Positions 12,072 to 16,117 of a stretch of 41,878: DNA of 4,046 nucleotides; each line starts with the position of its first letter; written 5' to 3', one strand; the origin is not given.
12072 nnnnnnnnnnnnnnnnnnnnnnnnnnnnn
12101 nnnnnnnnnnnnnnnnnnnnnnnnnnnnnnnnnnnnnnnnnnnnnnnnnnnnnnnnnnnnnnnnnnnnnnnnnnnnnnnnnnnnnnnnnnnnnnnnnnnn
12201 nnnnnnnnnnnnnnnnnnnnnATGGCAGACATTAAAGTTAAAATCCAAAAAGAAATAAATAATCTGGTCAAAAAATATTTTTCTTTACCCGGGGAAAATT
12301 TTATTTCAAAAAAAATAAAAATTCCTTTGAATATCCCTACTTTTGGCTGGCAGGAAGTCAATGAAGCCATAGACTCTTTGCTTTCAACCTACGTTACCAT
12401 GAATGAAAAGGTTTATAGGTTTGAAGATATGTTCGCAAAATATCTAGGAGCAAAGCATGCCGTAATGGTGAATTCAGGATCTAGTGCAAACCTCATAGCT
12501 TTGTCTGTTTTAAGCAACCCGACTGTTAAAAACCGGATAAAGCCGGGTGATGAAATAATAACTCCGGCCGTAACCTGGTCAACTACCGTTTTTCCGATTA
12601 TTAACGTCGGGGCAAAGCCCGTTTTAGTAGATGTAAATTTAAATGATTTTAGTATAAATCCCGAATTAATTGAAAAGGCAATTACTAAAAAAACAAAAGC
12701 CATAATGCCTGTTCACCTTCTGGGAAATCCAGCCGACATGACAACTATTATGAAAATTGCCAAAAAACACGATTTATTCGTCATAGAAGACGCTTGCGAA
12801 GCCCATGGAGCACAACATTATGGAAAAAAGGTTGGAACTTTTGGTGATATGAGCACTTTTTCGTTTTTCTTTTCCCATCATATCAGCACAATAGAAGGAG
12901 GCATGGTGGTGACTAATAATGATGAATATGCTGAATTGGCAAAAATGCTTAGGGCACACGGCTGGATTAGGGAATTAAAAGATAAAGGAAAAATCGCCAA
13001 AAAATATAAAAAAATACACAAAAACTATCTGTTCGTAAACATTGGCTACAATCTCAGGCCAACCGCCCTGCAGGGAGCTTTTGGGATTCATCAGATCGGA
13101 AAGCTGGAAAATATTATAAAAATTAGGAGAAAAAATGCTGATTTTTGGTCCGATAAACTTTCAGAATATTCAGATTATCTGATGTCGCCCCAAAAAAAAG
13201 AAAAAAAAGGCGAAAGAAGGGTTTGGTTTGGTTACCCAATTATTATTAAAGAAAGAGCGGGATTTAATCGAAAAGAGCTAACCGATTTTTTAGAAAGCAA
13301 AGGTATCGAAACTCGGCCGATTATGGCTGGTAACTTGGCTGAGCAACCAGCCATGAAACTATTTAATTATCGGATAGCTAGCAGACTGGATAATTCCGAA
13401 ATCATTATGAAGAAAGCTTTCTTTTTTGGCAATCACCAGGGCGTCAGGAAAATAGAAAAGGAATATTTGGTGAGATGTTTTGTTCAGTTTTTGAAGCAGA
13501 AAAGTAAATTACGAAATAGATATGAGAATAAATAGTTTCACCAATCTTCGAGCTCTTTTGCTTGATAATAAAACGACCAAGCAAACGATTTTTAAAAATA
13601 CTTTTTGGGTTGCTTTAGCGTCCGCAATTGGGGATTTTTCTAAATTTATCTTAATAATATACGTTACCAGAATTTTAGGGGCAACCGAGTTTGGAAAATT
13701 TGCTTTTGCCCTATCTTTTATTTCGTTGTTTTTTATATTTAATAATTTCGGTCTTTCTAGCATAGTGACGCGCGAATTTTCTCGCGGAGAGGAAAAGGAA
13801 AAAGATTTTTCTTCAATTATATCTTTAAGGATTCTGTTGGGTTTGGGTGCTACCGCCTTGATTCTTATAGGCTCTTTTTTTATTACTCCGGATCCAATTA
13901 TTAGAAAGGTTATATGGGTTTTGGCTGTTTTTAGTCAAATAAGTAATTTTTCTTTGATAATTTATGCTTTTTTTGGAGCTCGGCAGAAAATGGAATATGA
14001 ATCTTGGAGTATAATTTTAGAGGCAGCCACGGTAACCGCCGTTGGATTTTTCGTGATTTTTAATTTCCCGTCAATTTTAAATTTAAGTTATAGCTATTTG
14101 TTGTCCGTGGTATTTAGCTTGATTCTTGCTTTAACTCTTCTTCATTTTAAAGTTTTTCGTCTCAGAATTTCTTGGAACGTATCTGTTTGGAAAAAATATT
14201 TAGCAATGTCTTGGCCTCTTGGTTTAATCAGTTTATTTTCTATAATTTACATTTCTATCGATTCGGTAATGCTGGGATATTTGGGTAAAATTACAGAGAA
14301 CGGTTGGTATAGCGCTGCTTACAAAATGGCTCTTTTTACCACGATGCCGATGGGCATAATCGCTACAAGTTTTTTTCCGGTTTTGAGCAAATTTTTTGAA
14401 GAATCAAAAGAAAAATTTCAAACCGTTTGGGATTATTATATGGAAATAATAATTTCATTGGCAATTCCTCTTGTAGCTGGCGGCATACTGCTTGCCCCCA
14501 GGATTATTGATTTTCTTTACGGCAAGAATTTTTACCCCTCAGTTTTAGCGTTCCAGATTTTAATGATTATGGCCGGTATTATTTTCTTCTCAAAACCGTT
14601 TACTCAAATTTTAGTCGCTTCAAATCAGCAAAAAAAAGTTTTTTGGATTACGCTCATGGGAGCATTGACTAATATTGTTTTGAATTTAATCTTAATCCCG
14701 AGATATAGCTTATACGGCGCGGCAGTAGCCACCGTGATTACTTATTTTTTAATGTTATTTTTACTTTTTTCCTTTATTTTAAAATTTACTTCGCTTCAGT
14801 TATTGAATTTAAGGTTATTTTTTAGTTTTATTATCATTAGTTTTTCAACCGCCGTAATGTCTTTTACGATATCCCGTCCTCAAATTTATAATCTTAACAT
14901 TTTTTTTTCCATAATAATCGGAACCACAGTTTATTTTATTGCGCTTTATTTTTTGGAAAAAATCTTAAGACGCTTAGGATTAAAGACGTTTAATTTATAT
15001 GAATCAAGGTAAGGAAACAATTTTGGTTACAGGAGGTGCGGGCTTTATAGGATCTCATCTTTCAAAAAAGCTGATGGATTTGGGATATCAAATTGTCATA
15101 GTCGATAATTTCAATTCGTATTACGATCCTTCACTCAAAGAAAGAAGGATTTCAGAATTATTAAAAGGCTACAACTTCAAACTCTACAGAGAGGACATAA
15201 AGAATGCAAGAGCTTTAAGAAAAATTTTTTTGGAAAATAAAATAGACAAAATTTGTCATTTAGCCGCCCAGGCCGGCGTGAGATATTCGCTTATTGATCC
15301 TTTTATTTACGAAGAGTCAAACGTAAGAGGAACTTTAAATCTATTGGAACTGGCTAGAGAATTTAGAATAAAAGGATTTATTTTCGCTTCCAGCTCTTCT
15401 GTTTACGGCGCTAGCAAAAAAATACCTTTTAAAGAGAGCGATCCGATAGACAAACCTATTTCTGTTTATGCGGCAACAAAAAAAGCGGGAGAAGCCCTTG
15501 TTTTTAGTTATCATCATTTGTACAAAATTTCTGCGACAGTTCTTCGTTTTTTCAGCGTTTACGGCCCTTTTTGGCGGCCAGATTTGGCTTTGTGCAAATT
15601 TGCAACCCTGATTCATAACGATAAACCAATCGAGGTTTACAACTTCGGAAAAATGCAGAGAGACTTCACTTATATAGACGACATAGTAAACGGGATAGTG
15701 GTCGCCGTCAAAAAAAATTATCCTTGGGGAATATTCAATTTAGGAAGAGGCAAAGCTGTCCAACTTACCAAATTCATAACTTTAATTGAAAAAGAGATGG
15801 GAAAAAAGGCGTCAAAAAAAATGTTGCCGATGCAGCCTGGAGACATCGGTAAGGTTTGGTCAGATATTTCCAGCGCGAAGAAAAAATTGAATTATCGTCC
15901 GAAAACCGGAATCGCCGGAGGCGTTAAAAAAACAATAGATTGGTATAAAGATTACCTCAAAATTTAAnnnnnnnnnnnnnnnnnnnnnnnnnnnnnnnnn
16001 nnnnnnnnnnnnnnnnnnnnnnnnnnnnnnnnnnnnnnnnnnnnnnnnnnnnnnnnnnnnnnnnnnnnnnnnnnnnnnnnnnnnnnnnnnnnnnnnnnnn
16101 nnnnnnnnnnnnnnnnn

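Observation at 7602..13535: GDP-mannose-derived 3,6-dideoxy (colitose-like) pathway combined with a C-methyltransferase and a radical SAM enzyme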

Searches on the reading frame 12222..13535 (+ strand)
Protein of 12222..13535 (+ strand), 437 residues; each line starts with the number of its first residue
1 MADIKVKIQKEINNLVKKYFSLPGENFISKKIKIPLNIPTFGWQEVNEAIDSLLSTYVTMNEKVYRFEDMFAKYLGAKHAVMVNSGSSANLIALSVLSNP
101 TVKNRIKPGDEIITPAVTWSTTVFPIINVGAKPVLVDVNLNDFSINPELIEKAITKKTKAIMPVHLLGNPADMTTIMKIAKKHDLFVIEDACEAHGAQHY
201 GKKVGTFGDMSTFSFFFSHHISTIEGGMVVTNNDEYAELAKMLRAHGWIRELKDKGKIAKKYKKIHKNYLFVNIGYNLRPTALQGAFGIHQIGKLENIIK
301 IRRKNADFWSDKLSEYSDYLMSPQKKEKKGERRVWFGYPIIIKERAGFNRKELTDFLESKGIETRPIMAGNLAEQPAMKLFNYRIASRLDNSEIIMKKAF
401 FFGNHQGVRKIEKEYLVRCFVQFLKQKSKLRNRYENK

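Call 4: search_protein_families(library=pfam, proteins=[window:12222-13535:+], max_evalue=0.01)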
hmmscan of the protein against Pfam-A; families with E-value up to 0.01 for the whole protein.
window:12222-13535:+ (437 aa): 5 families
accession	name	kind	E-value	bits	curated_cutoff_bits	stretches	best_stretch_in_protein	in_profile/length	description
PF01041.23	DegT_DnrJ_EryC1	-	3.4e-97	326.3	19.8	1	45-414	7-353/360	DegT/DnrJ/EryC1/StrS aminotransferase family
PF01053.26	Cys_Met_Meta_PP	-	3.2e-08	33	27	1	60-247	50-230/381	Cys/Met metabolism PLP-dependent enzyme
PF01212.27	Beta_elim_lyase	-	1.2e-06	28.5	27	1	61-341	31-215/288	Beta-eliminating lyase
PF00266.25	Aminotran_5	-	1.4e-06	28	21.5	1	61-382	42-350/371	Aminotransferase class-V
PF00155.27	Aminotran_1_2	-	3.4e-06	26.9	19.7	1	66-202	46-195/361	Aminotransferase class I and II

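Call 5: search_protein_families(library=ncbifam, proteins=[window:12222-13535:+], max_evalue=0.001)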
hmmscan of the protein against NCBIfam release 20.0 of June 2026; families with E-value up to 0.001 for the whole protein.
window:12222-13535:+ (437 aa): 27 families (the best 25 are shown)
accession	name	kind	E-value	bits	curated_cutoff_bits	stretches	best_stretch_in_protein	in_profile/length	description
NF011936.0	PRK15407.1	equivalog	3.8e-110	368.6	423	1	7-427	8-439/440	lipopolysaccharide biosynthesis protein RfbH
TIGR03588.1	PseC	equivalog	3.5e-65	220.4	423.5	1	46-364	14-323/380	UDP-4-amino-4,6-dideoxy-N-acetyl-beta-L-altrosamine transaminase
TIGR04181.1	NHT_00031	hypoth_equivalog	1.5e-60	205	420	1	34-392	1-346/359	LegC family aminotransferase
NF008658.2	PRK11658.1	equivalog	7.4e-55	186.1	631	1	34-364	5-320/379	UDP-4-amino-4-deoxy-L-arabinose aminotransferase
NF008687.0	PRK11706.1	equivalog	1.8e-48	165.2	375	1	34-364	2-316/375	dTDP-4-amino-4,6-dideoxygalactose transaminase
TIGR02379.1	ECA_wecE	subfamily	1.9e-41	142.1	434.85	1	34-318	2-273/376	dTDP-4-amino-4,6-dideoxy-D-glucose transaminase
TIGR04427.1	PLP_DesI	equivalog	4e-32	111.8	650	1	64-374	54-336/390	dTDP-4-dehydro-6-deoxyglucose aminotransferase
NF005817.0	PRK07683.1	equivalog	1.1e-10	40.8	575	1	10-191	18-201/387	aminotransferase A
NF005816.0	PRK07682.1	equivalog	3.7e-10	39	620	1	42-194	44-206/390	aminotransferase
NF005588.0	PRK07309.1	equivalog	2.4e-09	36.6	576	1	46-191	52-206/391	pyridoxal phosphate-dependent aminotransferase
NF004975.0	PRK06348.1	equivalog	2.8e-08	33.2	549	1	102-191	106-202/384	pyridoxal phosphate-dependent aminotransferase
NF004621.0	PRK05957.1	equivalog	3e-08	32.8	498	1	75-190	86-199/389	pyridoxal phosphate-dependent aminotransferase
NF006488.0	PRK08912.1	equivalog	5.2e-08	32.2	498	1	77-196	86-192/387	aminotransferase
NF004770.0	PRK06108.1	subfamily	2.1e-07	30.1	422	1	67-192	78-211/396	pyridoxal phosphate-dependent aminotransferase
NF005744.0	PRK07568.1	subfamily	3.5e-07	29.4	389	1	77-191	88-202/398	pyridoxal phosphate-dependent aminotransferase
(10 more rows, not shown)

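Call 6: search_solved_structures(query=window:12222-13535:+, show_alignments=3)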
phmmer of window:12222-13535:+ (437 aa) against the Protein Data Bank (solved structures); distinct sequences matched with E-value up to 0.001: 61 (the best 60 are shown).
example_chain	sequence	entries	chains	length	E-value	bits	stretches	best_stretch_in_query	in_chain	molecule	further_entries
2gms_A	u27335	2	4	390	1.2e-92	314.2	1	41-415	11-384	Putative pyridoxamine 5-phosphate-dependent dehydrase, Wbdk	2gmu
3b8x_A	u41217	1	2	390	1.1e-91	311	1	41-415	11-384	Pyridoxamine 5-phosphate-dependent dehydrase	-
2r0t_A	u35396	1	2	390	2.2e-91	310.1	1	41-415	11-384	Pyridoxamine 5-phosphate-dependent dehydrase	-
3gr9_A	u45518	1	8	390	5.8e-91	308.6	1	41-415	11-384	ColD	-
3bcx_A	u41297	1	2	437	2.3e-75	257.3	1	8-424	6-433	CDP-6-deoxy-L-threo-D-glycero-4-hexulose-3-dehydrase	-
3bb8_A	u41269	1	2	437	4.1e-74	253.2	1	8-424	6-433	CDP-4-keto-6-deoxy-D-glucose-3-dehydrase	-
3dr7_A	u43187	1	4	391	8e-52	179.7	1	33-368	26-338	Putative perosamine synthetase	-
3bn1_A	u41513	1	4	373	8e-52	179.7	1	36-368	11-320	Perosamine synthetase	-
3dr4_A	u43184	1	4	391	1.1e-51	179.3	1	33-368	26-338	Putative perosamine synthetase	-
7b0m_AAA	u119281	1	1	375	2.4e-51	178.1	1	36-379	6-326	Sugar aminotransferase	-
7b0d_A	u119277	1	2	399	1.7e-50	175.3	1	44-424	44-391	Glutamine--scyllo-inositol transaminase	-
2c7t_A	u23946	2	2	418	5.5e-44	153.9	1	53-342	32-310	GLUTAMINE-2-DEOXY-SCYLLO-INOSOSE AMINOTRANSFERASE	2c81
5w71_A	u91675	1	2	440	6.4e-44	153.7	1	53-342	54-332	L-glutamine:2-deoxy-scyllo-inosose aminotransferase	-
8sng_A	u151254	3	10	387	5.2e-40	140.8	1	34-364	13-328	UDP-4-amino-4-deoxy-L-arabinose--oxoglutarate aminotransferase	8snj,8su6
3uwc_A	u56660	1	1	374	6.3e-40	140.5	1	54-384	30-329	Nucleotide-sugar aminotransferase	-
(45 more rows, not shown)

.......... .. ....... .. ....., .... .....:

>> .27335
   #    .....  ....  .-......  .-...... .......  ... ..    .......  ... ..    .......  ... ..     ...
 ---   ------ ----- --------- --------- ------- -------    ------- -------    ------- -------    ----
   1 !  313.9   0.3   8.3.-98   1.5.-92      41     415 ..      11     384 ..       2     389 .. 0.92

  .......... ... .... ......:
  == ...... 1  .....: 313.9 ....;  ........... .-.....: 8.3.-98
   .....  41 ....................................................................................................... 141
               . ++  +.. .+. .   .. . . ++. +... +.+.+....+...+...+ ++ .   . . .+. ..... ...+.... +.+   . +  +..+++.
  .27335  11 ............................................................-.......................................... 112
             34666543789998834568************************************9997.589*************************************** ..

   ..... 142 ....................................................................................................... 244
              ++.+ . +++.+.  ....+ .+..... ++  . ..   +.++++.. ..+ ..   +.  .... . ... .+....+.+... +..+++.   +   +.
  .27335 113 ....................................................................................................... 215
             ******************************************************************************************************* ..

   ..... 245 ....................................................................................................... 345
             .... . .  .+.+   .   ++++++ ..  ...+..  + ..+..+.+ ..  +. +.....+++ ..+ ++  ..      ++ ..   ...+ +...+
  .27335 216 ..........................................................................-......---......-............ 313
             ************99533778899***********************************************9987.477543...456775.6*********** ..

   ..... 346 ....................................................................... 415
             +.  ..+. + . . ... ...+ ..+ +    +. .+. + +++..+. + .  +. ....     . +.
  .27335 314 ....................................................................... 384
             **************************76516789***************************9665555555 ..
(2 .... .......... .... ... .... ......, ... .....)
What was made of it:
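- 12222..13535 (+): ColD-type PMP-dependent GDP-4-keto-6-deoxymannose 3-dehydratase. His at the ColD His188 position, preceded by Ser (call 6).
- On GDP-L-colitose pathway: 'FSHHIST' aligns to ColD 'YSHHIAT' (call 6).
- Checked: 'FSHH' places His where aminotransferases have the Schiff-base Lys (call 6).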

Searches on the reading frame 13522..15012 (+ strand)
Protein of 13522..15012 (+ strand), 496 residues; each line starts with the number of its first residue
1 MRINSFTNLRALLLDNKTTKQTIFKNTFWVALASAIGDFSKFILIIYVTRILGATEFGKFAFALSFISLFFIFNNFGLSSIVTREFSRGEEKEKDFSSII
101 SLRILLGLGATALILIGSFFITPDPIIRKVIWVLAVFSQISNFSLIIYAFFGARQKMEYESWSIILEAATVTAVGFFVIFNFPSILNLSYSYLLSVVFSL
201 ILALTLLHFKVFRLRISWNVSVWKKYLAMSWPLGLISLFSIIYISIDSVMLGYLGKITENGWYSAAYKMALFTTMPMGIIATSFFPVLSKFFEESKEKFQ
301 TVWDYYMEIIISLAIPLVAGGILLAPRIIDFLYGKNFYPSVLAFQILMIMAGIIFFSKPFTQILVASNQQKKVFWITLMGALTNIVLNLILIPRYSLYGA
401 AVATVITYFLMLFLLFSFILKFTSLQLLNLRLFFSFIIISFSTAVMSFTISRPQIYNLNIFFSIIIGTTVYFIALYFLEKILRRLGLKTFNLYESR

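Call 4: search_protein_families(library=pfam, proteins=[window:13522-15012:+], max_evalue=0.01)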
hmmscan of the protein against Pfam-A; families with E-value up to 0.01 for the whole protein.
window:13522-15012:+ (496 aa): 3 families
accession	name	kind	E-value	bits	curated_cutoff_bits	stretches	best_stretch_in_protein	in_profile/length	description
PF01943.22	Polysacc_synt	-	4.8e-34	118.5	28.2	1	24-291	2-273/274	Polysaccharide biosynthesis protein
PF13440.11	Polysacc_synt_3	-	3.7e-24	85.9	23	1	48-341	2-292/293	Polysaccharide biosynthesis protein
PF03023.19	MurJ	-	1.1e-05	24.7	27.4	1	132-452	102-435/451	Lipid II flippase MurJ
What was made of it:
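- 13522..15012 (+): Wzx-type flippase. It overlaps the dehydratase gene by 14 nt and links the module to export of a lipid-linked glycan. Pfam Polysacc_synt 118.5 bits (call 4).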

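Call 5: search_protein_families(library=ncbifam, proteins=[window:13522-15012:+], max_evalue=0.001)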
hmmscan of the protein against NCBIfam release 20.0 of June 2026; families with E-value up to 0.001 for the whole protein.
window:13522-15012:+ (496 aa): 7 families
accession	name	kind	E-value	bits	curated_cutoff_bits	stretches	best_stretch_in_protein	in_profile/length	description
NF041871.1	Wzx_EPS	equivalog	7.6e-20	71.1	800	1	47-417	26-400/492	exopolysaccharide biosynthesis flippase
NF007773.0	PRK10459.1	equivalog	6e-14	51.9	273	1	20-481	4-470/492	MOP flippase family protein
NF058658.1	Oglyco_Wzx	exception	2.7e-11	43.2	720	1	17-479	4-464/478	O-glycosylation flippase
NF050818.1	PolSacchBiosHfsF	equivalog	1.3e-10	40.9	700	1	43-427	22-409/468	polysaccharide biosynthesis protein HfsF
TIGR02900.1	spore_V_B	equivalog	2.5e-08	33.1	372.3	1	24-473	2-487/488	stage V sporulation protein B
TIGR00797.1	matE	subfamily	1e-06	28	147.4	1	247-431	16-211/396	MATE family efflux transporter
TIGR01695.1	murJ_mviN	equivalog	3.5e-06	26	235.55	1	132-478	153-496/506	murein biosynthesis integral membrane protein MurJ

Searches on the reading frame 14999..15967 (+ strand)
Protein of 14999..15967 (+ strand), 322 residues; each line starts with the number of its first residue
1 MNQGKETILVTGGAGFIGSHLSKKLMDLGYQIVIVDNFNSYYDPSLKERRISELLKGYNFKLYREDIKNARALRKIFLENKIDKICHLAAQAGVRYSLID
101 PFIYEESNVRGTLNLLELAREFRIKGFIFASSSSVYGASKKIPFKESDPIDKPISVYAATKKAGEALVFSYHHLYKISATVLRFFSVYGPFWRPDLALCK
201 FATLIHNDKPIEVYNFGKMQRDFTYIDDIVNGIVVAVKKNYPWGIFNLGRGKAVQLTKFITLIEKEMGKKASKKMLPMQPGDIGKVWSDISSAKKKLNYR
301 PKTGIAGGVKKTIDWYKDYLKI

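Call 4: search_protein_families(library=pfam, proteins=[window:14999-15967:+], max_evalue=0.01)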
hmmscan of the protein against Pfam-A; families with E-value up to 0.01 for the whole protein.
window:14999-15967:+ (322 aa): 10 families
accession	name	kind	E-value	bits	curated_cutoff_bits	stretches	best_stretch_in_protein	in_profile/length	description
PF16363.11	GDP_Man_Dehyd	-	3e-59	201.6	27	1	9-312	1-332/332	GDP-mannose 4,6 dehydratase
PF01370.27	Epimerase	-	9.7e-58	195.8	20.9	1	8-249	1-240/240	NAD dependent epimerase/dehydratase family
PF01073.25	3Beta_HSD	-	8.3e-19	68.1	22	1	9-239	1-231/280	3-beta hydroxysteroid dehydrogenase/isomerase family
PF04321.23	RmlD_sub_bind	-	5.8e-18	65.4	27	1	7-276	2-239/287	RmlD substrate binding domain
PF02719.21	Polysacc_synt_2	-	5.5e-16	59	20.2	1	8-274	1-254/293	Polysaccharide biosynthesis protein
PF07993.18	NAD_binding_4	-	4.1e-12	46.2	20.1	1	78-189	85-209/258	Male sterility protein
PF08659.16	KR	-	3.4e-06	27.6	22.6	1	7-139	2-144/180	KR domain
PF00106.31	adh_short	-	0.00088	19.2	26.6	1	7-93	2-86/195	short chain dehydrogenase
PF13439.12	Glyco_transf_4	-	0.00099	19.6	28.5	0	12-89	2-81/170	Glycosyltransferase Family 4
PF05368.20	NmrA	-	0.0016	18.5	27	0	5-139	2-114/298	NmrA-like family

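Call 5: search_protein_families(library=ncbifam, proteins=[window:14999-15967:+], max_evalue=0.001)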
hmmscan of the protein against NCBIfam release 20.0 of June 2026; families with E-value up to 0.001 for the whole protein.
window:14999-15967:+ (322 aa): 32 families (the best 25 are shown)
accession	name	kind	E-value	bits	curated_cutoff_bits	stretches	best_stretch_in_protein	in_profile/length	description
TIGR01179.1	galE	equivalog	3.4e-56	190.5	262.3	2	8-189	2-178/332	UDP-glucose 4-epimerase GalE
TIGR01181.1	dTDP_gluc_dehyt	equivalog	1.8e-47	162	365.1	1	8-318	2-313/321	dTDP-glucose 4,6-dehydratase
TIGR04180.1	EDH_00030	hypoth_equivalog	1.2e-43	149.3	475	1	8-302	1-295/297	NAD-dependent 4,6-dehydratase LegB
NF007956.0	PRK10675.1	subfamily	3.4e-42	144.8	394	2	8-189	3-182/338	UDP-glucose 4-epimerase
TIGR02197.1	heptose_epim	equivalog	1e-36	126.8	274.6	1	8-317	1-314/316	ADP-glyceromanno-heptose 6-epimerase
NF011728.1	PRK15181.1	equivalog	2.8e-35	121.9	760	1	8-318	18-339/348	Vi polysaccharide biosynthesis UDP-N-acetylglucosaminuronic acid C-4 epimerase TviC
NF007490.0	PRK10084.1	subfamily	1.1e-25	90.4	649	1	8-318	3-336/361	dTDP-glucose 4,6-dehydratase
NF007582.0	PRK10217.1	equivalog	1.7e-24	86.6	698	1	7-316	3-331/355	dTDP-glucose 4,6-dehydratase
TIGR02622.1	CDP_4_6_dhtase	equivalog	4.4e-24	85.3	278.45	1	6-175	5-172/352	CDP-glucose 4,6-dehydratase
TIGR01472.1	gmd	equivalog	6.7e-18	65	415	1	8-268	3-269/342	GDP-mannose 4,6-dehydratase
NF008360.0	PRK11150.1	equivalog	1.5e-16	60.5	452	1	8-258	2-245/310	ADP-glyceromanno-heptose 6-epimerase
NF047922.1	GDPFucSynFcl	equivalog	1.7e-16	60.6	500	1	66-318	38-303/308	GDP-L-fucose synthase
NF008872.0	PRK11908.1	equivalog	2.8e-16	59.5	294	1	7-317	3-336/349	bifunctional UDP-4-keto-pentose/UDP-xylose synthase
NF042422.1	oxyalk_red_OleD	equivalog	4.6e-16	59.1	580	1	8-238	3-216/329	2-alkyl-3-oxoalkanoate reductase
NF043036.1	ErythonDh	equivalog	5.2e-15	55.4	325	1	8-203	3-195/321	D-erythronate dehydrogenase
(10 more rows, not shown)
